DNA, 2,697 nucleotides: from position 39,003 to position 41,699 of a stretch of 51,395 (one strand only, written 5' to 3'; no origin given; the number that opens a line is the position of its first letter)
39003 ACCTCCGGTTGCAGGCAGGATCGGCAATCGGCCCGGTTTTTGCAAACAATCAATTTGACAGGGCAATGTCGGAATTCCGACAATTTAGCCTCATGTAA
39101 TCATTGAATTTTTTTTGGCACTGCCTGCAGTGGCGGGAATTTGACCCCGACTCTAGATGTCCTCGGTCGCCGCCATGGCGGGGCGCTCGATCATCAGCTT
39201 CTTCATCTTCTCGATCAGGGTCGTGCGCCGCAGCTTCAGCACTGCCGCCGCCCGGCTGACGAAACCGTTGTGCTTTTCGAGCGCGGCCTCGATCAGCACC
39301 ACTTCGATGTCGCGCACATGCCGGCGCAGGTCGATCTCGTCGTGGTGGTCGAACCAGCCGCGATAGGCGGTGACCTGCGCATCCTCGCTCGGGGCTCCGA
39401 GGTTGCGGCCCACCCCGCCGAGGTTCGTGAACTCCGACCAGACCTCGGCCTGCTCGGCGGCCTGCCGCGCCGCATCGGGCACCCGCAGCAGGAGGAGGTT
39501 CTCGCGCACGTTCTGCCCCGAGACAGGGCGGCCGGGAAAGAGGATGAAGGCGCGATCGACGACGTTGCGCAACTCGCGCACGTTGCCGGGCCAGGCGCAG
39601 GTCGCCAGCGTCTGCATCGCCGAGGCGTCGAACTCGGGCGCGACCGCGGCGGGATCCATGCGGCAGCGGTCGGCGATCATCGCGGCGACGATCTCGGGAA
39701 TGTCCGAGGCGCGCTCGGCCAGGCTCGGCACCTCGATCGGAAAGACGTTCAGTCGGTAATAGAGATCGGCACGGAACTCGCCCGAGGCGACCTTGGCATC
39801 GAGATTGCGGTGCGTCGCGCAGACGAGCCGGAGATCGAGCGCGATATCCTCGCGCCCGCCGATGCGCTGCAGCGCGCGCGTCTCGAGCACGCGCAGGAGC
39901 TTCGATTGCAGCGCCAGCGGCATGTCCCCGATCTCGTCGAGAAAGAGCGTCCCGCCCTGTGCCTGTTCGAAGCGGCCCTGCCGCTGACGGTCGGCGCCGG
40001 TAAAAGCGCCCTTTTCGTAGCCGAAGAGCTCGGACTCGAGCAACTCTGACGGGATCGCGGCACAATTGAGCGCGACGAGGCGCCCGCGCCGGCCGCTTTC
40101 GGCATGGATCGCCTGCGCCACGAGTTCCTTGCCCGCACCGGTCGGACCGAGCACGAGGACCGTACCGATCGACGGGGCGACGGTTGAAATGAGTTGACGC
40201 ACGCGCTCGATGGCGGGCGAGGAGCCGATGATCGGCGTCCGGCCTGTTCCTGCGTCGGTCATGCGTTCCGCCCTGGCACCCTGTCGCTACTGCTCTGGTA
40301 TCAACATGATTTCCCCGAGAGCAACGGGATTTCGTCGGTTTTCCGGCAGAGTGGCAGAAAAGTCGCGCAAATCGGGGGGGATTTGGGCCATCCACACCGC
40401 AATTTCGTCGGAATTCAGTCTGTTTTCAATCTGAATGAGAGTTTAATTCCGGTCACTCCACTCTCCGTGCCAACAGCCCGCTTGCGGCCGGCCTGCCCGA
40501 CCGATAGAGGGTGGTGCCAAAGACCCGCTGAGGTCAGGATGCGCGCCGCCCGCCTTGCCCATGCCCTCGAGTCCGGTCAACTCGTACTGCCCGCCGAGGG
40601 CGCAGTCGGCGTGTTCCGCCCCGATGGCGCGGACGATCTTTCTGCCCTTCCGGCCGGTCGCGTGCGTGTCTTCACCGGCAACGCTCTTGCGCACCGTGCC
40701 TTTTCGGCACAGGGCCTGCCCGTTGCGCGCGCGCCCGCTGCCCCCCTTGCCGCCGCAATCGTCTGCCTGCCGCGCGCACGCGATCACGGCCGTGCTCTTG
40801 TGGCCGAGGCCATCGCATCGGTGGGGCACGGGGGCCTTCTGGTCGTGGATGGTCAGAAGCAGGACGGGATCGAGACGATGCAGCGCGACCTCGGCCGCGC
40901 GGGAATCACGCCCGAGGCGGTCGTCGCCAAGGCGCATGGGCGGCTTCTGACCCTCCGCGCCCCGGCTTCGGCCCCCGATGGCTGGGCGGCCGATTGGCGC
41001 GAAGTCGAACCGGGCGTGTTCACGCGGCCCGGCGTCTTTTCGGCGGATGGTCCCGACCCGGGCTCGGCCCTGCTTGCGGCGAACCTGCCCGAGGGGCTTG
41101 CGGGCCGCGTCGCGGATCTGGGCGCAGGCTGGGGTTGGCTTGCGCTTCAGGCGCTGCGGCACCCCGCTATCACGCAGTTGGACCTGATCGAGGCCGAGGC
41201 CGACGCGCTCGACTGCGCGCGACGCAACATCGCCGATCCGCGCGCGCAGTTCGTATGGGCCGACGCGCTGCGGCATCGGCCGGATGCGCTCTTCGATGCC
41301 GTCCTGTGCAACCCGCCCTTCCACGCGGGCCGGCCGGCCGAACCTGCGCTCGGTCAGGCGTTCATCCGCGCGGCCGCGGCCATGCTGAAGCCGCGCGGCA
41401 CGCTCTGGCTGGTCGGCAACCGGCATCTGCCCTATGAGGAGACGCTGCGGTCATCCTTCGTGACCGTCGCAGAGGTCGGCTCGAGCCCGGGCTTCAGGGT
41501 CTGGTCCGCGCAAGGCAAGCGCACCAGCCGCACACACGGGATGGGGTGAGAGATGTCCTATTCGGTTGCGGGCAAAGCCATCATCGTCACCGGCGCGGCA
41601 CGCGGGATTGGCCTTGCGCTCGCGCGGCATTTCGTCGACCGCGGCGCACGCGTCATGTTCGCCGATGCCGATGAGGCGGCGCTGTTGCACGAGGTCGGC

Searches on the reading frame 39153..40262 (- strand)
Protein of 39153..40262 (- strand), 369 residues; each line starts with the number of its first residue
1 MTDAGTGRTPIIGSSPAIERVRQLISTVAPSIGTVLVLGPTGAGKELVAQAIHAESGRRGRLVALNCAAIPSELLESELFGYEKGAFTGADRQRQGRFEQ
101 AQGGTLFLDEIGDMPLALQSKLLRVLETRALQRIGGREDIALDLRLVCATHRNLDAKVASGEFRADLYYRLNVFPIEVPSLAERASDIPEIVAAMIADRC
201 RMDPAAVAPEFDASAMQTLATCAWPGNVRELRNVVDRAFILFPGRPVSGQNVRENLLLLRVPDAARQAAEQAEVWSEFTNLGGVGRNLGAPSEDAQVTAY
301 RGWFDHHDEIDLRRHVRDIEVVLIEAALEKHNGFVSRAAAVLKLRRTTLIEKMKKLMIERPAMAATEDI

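Call 11: search_protein_families(library=ncbifam, proteins=[window:39153-40262:-], max_evalue=0.00001)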
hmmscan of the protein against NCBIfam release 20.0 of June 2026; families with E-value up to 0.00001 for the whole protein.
window:39153-40262:- (369 aa): 26 families (the best 25 are shown)
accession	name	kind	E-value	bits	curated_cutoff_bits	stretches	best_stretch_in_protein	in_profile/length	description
NF041552.1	TF_PrdR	equivalog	2.6e-95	319.9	795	2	10-257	268-515/577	sigma-54 dependent transcriptional regulator PrdR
TIGR01818.1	ntrC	equivalog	5.9e-95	318.7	558.6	1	8-356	133-463/463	nitrogen regulation protein NR(I)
NF003451.0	PRK05022.1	equivalog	1.8e-94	317.3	476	1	8-359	189-511/512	nitric oxide reductase transcriptional regulator NorR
TIGR01817.1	nifA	equivalog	1e-91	308.3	528.85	1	9-245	196-431/534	nif-specific transcriptional activator NifA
TIGR02915.1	PEP_resp_reg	equivalog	2.3e-90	303.6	502.6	1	6-250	136-380/445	PEP-CTERM-box response regulator transcription factor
NF038308.1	RNA_repair_RtcR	equivalog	3.8e-87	293.3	650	1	10-350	181-505/530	RNA repair transcriptional activator RtcR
TIGR02329.1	propionate_PrpR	equivalog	2.3e-85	287.2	499.2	1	11-271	214-477/526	propionate catabolism operon regulatory protein PrpR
NF011953.0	PRK15424.1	equivalog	8e-84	282.1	703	1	11-355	221-533/538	propionate catabolism operon regulatory protein PrpR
NF008469.0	PRK11361.1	equivalog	1.3e-83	281.3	714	1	11-255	145-389/461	acetoacetate metabolism transcriptional regulator AtoC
NF011958.0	PRK15429.1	equivalog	6.9e-83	279.4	830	1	10-274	380-634/692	formate hydrogenlyase transcriptional activator FlhA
NF007689.0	PRK10365.1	equivalog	1.1e-80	271.6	760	1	8-252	138-382/441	sigma-54-dependent response regulator transcription factor ZraR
TIGR02974.1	phageshock_pspF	equivalog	1.8e-77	260.8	443.55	1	11-355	1-335/336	phage shock protein operon transcriptional activator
NF051870.1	NAssimRespRegNtrX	equivalog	3.7e-75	253.5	600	1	10-248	140-374/452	nitrogen assimilation response regulator NtrX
NF050807.1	TransRegFlbDCaul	equivalog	4.1e-75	253.4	750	1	9-286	118-396/454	sigma-54-dependent transcriptional regulator FlbD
NF008176.1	PRK10923.1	equivalog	2.5e-74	250.5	620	1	8-359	137-469/469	nitrogen regulation protein NR(I)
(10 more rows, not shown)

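Call 28: find_homologous_proteins(query=window:39153-40262:-, max_evalue=1e-40)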
Query window:39153-40262:- (369 aa): 8000 proteins with E <= 1e-40 among 8000 candidates; the best 120 are listed.
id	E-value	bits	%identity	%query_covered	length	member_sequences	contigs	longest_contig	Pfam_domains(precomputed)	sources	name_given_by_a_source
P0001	2.0e-225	765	95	100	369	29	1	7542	PF00158.33,PF25601.2,PF02954.26,PF14532.13,PF07728.21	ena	-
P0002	1.8e-173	595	76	97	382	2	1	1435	PF00158.33,PF25601.2,PF02954.26,PF14532.13,PF07728.21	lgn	-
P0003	1.8e-172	591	77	97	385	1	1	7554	PF00158.33,PF25601.2,PF02954.26,PF14532.13,PF07728.21,PF01078.28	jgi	jgi:sigma-54 specific flagellar transcriptional regulator A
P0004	8.1e-172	589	73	98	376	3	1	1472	PF00158.33,PF25601.2,PF02954.26,PF14532.13,PF07728.21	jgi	jgi:sigma-54 specific flagellar transcriptional regulator A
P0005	6.9e-167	573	74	98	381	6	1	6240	PF00158.33,PF25601.2,PF02954.26,PF14532.13,PF07728.21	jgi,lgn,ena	jgi:sigma-54 specific flagellar transcriptional regulator A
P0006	4.2e-163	561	71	98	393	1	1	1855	PF00158.33,PF25601.2,PF02954.26,PF14532.13,PF07728.21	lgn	-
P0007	2.3e-159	548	73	97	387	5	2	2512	PF00158.33,PF25601.2,PF02954.26,PF14532.13,PF07728.21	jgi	jgi:sigma-54 specific flagellar transcriptional regulator A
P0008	4.0e-154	531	69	97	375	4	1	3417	PF00158.33,PF25601.2,PF02954.26,PF14532.13,PF07728.21,PF01078.28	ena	-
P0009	1.9e-153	529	71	96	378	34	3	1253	PF00158.33,PF25601.2,PF02954.26,PF14532.13,PF07728.21,PF01078.28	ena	-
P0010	4.7e-152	524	70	96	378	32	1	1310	PF00158.33,PF07724.21,PF25601.2,PF02954.26,PF14532.13,PF07728.21,PF01078.28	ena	-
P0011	1.1e-151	523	70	98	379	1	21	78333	PF00158.33,PF25601.2,PF02954.26,PF14532.13,PF07728.21,PF01078.28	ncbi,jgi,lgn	ncbi:MAG: sigma-54 specific flagellar transcriptional regulator A [Paracoccaceae bacterium]|jgi:sigm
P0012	3.0e-150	518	70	96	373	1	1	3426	PF00158.33,PF25601.2,PF02954.26,PF14532.13,PF07728.21,PF01078.28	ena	-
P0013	1.3e-149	516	71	96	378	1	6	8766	PF00158.33,PF25601.2,PF02954.26,PF14532.13,PF07728.21,PF01078.28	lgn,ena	-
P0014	2.2e-149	515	70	96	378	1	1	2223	PF00158.33,PF25601.2,PF02954.26,PF14532.13,PF07728.21,PF01078.28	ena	-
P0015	3.6e-149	515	69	96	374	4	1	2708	PF00158.33,PF25601.2,PF02954.26,PF14532.13,PF07728.21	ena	-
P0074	1.1e-128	447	64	95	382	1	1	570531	PF00158.33,PF25601.2,PF02954.26,PF14532.13,PF07728.21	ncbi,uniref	ncbi:sigma-54 interaction domain-containing protein [Plastorhodobacter daqingensis]|uniref:Sigma-54 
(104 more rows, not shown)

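Call 29: find_encoding_contigs(protein=P0001, flank=10000, max_places=3)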
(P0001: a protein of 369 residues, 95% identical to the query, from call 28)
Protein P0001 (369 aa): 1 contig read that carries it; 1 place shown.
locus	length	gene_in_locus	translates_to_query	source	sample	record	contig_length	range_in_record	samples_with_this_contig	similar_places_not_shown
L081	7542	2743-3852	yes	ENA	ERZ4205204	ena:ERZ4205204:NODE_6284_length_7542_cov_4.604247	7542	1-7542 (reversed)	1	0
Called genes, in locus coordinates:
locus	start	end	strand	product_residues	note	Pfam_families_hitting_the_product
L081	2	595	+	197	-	?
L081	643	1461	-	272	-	PF00106:adh_short, PF08659:KR (faint), PF13561:adh_short_C2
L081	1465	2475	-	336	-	PF05175:MTS, PF13649:Methyltransf_25 (weak)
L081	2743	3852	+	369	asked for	PF00158:Sigma54_activat, PF14532:Sigma54_activ_2, PF07728:AAA_5, PF25601:AAA_lid_14, PF02954:HTH_8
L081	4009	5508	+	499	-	PF00309:Sigma54_AID, PF04963:Sigma54_CBD, PF04552:Sigma54_DBD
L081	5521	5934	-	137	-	-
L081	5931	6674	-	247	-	PF04542:Sigma70_r2, PF04539:Sigma70_r3 (faint), PF08281:Sigma70_r4_2, PF04545:Sigma70_r4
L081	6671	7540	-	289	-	?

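Call 30: find_encoding_contigs(protein=P0003, flank=10000, max_places=2)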
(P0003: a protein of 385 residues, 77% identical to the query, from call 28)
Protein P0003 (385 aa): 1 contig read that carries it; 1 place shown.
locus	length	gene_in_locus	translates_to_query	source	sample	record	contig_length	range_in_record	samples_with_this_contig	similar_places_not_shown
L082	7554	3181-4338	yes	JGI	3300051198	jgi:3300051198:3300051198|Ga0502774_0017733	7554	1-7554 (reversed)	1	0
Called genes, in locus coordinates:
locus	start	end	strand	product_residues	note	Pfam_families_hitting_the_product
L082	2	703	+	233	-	?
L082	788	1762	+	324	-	PF12556:CobS_N, PF07728:AAA_5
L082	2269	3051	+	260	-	PF00460:Flg_bb_rod (weak), PF22692:LlgE_F_G_D1, PF06429:Flg_bbr_C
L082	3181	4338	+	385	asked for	PF00158:Sigma54_activat, PF01078:Mg_chelatase (faint), PF14532:Sigma54_activ_2, PF07728:AAA_5 (weak), PF25601:AAA_lid_14, PF02954:HTH_8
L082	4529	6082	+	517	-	PF00309:Sigma54_AID, PF04963:Sigma54_CBD, PF04552:Sigma54_DBD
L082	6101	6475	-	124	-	-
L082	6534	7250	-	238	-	PF04542:Sigma70_r2, PF04539:Sigma70_r3 (weak), PF08281:Sigma70_r4_2, PF04545:Sigma70_r4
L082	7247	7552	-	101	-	?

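Call 31: find_encoding_contigs(protein=P0011, flank=10000, max_places=3)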
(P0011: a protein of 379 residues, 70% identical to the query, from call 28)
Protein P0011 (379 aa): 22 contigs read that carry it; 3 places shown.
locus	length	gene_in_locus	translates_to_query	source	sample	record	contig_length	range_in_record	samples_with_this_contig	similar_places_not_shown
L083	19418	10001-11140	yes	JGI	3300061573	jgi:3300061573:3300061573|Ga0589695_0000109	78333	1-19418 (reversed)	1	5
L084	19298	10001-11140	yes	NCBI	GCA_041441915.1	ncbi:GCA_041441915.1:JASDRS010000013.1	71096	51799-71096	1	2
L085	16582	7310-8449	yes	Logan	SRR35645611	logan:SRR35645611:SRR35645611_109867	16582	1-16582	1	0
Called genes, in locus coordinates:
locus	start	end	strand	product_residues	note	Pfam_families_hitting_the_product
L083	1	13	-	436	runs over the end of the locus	PF02885:Glycos_trans_3N, PF00591:Glycos_transf_3, PF07831:PYNP_C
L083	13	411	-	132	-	PF00383:dCMP_cyt_deam_1, PF08211:dCMP_cyt_deam_2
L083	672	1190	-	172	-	-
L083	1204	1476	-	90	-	-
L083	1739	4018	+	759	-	PF00390:malic, PF03949:Malic_M, PF01515:PTA_PTB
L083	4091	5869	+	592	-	PF01336:tRNA_anti-codon, PF00152:tRNA-synt_2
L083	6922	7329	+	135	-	PF00903:Glyoxalase, PF13468:Glyoxalase_3 (weak), PF13669:Glyoxalase_4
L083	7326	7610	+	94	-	PF07330:DUF1467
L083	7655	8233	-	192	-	PF00881:Nitroreductase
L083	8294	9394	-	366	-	PF00850:Hist_deacetyl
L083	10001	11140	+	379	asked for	PF01078:Mg_chelatase (faint), PF00158:Sigma54_activat, PF14532:Sigma54_activ_2, PF07728:AAA_5 (weak), PF25601:AAA_lid_14, PF02954:HTH_8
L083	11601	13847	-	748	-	PF02465:FliD_N, PF07195:FliD_C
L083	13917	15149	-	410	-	PF13677:MotB_plug, PF00691:OmpA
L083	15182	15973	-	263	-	PF01618:MotA_ExbB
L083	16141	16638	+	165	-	PF07603:Lcl_C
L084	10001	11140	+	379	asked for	PF01078:Mg_chelatase (faint), PF00158:Sigma54_activat, PF14532:Sigma54_activ_2, PF07728:AAA_5 (weak), PF25601:AAA_lid_14, PF02954:HTH_8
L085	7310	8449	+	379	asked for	PF01078:Mg_chelatase (faint), PF00158:Sigma54_activat, PF14532:Sigma54_activ_2, PF07728:AAA_5 (weak), PF25601:AAA_lid_14, PF02954:HTH_8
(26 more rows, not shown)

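Call 41: find_related_loci(query=window:39153-40262:-, collection=metagenome_contigs, flank=10000)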
Query window:39153-40262:- (369 aa) in metagenome_contigs; peptide patterns used: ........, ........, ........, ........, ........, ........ (x = any residue, [..] = any of these).
600 stretches matched a pattern (row limit reached: there are more); 599 encode a relative of the query (tblastn E <= 1e-3); the best 80 are kept; 80 distinct loci.
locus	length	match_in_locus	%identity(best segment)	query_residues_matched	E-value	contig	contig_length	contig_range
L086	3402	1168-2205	52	13-360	1e-121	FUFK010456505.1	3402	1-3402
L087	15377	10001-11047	51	11-359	7e-110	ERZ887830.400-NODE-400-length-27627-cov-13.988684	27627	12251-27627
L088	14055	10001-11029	46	11-361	6e-92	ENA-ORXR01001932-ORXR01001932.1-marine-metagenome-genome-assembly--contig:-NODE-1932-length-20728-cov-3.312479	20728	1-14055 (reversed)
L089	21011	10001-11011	49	9-355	2e-90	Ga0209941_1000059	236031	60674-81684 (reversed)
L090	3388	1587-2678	44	5-362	3e-91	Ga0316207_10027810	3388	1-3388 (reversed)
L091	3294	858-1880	46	13-360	2e-89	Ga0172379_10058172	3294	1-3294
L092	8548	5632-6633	46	11-360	4e-87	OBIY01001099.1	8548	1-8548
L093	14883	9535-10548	46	11-355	3e-87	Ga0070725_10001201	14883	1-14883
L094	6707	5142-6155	44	11-360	1e-85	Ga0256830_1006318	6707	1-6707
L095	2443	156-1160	48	11-360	2e-88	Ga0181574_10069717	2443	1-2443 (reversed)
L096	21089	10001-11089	43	11-362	3e-85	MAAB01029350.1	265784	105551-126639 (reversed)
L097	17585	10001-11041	44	11-360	3e-84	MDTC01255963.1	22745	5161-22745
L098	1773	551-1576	43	11-363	4e-89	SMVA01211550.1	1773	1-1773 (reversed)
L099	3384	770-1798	46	11-364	7e-85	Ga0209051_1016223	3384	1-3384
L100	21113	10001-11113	44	13-360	2e-83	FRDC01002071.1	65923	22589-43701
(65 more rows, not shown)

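Call 42: find_encoding_contigs(protein=P0005, flank=10000, max_places=4)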
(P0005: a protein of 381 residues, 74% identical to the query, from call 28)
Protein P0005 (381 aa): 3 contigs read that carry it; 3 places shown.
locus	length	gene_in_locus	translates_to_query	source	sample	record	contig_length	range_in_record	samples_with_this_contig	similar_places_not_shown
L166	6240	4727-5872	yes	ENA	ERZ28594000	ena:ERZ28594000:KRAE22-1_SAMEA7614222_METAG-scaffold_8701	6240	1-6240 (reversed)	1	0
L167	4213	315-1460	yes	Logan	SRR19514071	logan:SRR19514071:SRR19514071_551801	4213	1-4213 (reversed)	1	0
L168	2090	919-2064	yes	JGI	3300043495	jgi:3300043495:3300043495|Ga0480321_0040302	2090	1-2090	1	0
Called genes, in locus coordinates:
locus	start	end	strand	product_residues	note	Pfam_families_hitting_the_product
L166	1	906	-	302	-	?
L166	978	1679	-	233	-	PF03963:FlgD, PF13860:FlgD_ig (weak)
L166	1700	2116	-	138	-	PF06429:Flg_bbr_C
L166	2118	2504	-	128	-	PF00460:Flg_bb_rod (weak)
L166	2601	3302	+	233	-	-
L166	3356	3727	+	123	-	-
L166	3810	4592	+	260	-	PF00460:Flg_bb_rod, PF22692:LlgE_F_G_D1, PF06429:Flg_bbr_C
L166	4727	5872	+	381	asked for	PF00158:Sigma54_activat, PF14532:Sigma54_activ_2, PF07728:AAA_5 (weak), PF25601:AAA_lid_14, PF02954:HTH_8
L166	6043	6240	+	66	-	?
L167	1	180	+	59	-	?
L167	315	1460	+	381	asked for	PF00158:Sigma54_activat, PF14532:Sigma54_activ_2, PF07728:AAA_5 (weak), PF25601:AAA_lid_14, PF02954:HTH_8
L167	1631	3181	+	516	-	PF00309:Sigma54_AID, PF04963:Sigma54_CBD, PF04552:Sigma54_DBD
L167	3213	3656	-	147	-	-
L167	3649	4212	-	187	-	?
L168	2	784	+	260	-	PF00460:Flg_bb_rod, PF22692:LlgE_F_G_D1, PF06429:Flg_bbr_C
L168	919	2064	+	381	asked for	PF00158:Sigma54_activat, PF14532:Sigma54_activ_2, PF07728:AAA_5 (weak), PF25601:AAA_lid_14, PF02954:HTH_8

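Call 43: find_encoding_contigs(protein=P0013, flank=10000, max_places=3)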
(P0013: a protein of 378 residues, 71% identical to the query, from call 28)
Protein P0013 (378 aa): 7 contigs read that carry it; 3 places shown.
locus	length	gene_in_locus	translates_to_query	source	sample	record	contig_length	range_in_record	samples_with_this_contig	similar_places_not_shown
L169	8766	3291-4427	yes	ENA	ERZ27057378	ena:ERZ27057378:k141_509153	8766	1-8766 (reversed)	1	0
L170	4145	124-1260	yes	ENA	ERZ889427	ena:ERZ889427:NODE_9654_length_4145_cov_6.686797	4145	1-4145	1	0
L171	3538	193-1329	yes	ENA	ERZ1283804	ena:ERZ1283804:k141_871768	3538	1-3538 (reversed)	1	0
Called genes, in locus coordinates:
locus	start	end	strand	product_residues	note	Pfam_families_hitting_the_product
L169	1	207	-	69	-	?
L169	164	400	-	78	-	-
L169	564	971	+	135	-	PF00903:Glyoxalase, PF13468:Glyoxalase_3 (weak), PF13669:Glyoxalase_4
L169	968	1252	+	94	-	PF07330:DUF1467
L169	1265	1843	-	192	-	PF00881:Nitroreductase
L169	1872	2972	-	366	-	PF00850:Hist_deacetyl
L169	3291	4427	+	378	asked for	PF00158:Sigma54_activat, PF01078:Mg_chelatase (faint), PF14532:Sigma54_activ_2, PF07728:AAA_5 (weak), PF25601:AAA_lid_14, PF02954:HTH_8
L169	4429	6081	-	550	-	PF02465:FliD_N (weak), PF07195:FliD_C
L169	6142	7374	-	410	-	PF13677:MotB_plug, PF00691:OmpA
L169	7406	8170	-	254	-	PF01618:MotA_ExbB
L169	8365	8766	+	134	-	?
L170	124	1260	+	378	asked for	PF00158:Sigma54_activat, PF01078:Mg_chelatase (faint), PF14532:Sigma54_activ_2, PF07728:AAA_5 (weak), PF25601:AAA_lid_14, PF02954:HTH_8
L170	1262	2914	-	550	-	PF02465:FliD_N (weak), PF07195:FliD_C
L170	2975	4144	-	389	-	?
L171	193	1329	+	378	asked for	PF00158:Sigma54_activat, PF01078:Mg_chelatase (faint), PF14532:Sigma54_activ_2, PF07728:AAA_5 (weak), PF25601:AAA_lid_14, PF02954:HTH_8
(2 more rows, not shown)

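Call 59: find_encoding_contigs(protein=P0074, flank=10000, max_places=1)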
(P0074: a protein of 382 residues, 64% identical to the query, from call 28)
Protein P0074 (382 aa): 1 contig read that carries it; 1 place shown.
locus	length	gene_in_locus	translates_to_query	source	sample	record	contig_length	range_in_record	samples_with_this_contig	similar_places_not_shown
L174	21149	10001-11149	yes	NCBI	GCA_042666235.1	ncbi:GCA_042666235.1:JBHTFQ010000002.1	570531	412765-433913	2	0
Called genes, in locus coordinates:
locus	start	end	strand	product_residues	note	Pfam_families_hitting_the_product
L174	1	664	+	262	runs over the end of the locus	PF00460:Flg_bb_rod, PF22692:LlgE_F_G_D1, PF06429:Flg_bbr_C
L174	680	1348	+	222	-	PF02107:FlgH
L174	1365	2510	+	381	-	PF02119:FlgI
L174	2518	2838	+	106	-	PF10135:Rod-binding (weak)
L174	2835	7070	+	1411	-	PF22638:FlgK_D1, PF07196:Flagellin_IN (faint), PF06429:Flg_bbr_C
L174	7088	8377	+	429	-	PF00669:Flagellin_N, PF00700:Flagellin_C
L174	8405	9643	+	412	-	-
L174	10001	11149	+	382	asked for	PF00158:Sigma54_activat, PF14532:Sigma54_activ_2, PF07728:AAA_5 (weak), PF25601:AAA_lid_14, PF02954:HTH_8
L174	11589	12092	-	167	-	PF00127:Copper-bind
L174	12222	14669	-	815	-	PF21760:SecD_1st, PF22599:SecDF_P1_head, PF02355:SecD_SecF_C, PF03176:MMPL, PF07549:Sec_GG (weak), PF00873:ACR_tran, PF02355:SecD_SecF_C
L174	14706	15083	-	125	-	-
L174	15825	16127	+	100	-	PF08239:SH3_3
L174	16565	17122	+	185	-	PF18546:MetOD1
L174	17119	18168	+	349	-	PF07536:HWE_HK (weak), PF07568:HisKA_2, PF13581:HATPase_c_2 (weak), PF02518:HATPase_c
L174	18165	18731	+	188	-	PF00072:Response_reg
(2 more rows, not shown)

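Call 77: search_protein_families(library=pfam, proteins=[window:39153-40262:-], max_evalue=0.01)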
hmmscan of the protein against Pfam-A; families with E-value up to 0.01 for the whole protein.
window:39153-40262:- (369 aa): 9 families
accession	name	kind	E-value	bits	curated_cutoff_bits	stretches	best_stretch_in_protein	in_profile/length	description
PF00158.32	Sigma54_activat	-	1.8e-68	229.9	20.2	1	11-177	1-168/168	Sigma-54 interaction domain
PF14532.12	Sigma54_activ_2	-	4.1e-22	79.4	25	1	12-181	1-138/138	Sigma-54 interaction domain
PF25601.1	AAA_lid_14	-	6.8e-15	55.1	27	1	183-256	2-74/87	AAA+ ATPase lid domain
PF02954.25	HTH_8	-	2.1e-11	43.8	22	1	316-356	2-42/42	Bacterial regulatory protein, Fis family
PF07728.20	AAA_5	-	2.1e-07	31.5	22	1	35-151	2-122/139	AAA domain (dynein-related subfamily)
PF13191.12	AAA_16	-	0.00025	22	32.6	1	12-128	3-122/167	AAA ATPase domain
PF01078.27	Mg_chelatase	-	0.00074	19.4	20.3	0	89-131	93-135/207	Magnesium chelatase, subunit ChlI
PF07724.20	AAA_2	-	0.0029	18.1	27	1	32-136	3-109/166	AAA domain (Cdc48 subfamily)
PF00004.35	AAA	-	0.0036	18.2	21.2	1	35-152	1-110/131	ATPase family associated with various cellular activities (AAA)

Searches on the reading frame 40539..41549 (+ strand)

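Call 11: search_protein_families(library=ncbifam, proteins=[window:40539-41549:+], max_evalue=0.00001)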
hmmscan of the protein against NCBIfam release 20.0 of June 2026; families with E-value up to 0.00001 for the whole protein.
window:40539-41549:+ (336 aa): 3 families
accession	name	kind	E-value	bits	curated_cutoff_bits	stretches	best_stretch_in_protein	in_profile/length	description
NF007023.0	PRK09489.1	equivalog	2.9e-25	89.2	295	1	149-331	158-341/342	16S rRNA (guanine(1207)-N(2))-methyltransferase RsmC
NF011577.0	PRK15001.1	equivalog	6.8e-16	58.1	468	1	144-323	185-370/378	23S rRNA (guanine(1835)-N(2))-methyltransferase RlmG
TIGR03534.1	RF_mod_PrmC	equivalog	4.8e-08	32.8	199.1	1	183-261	84-166/253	peptide chain release factor N(5)-glutamine methyltransferase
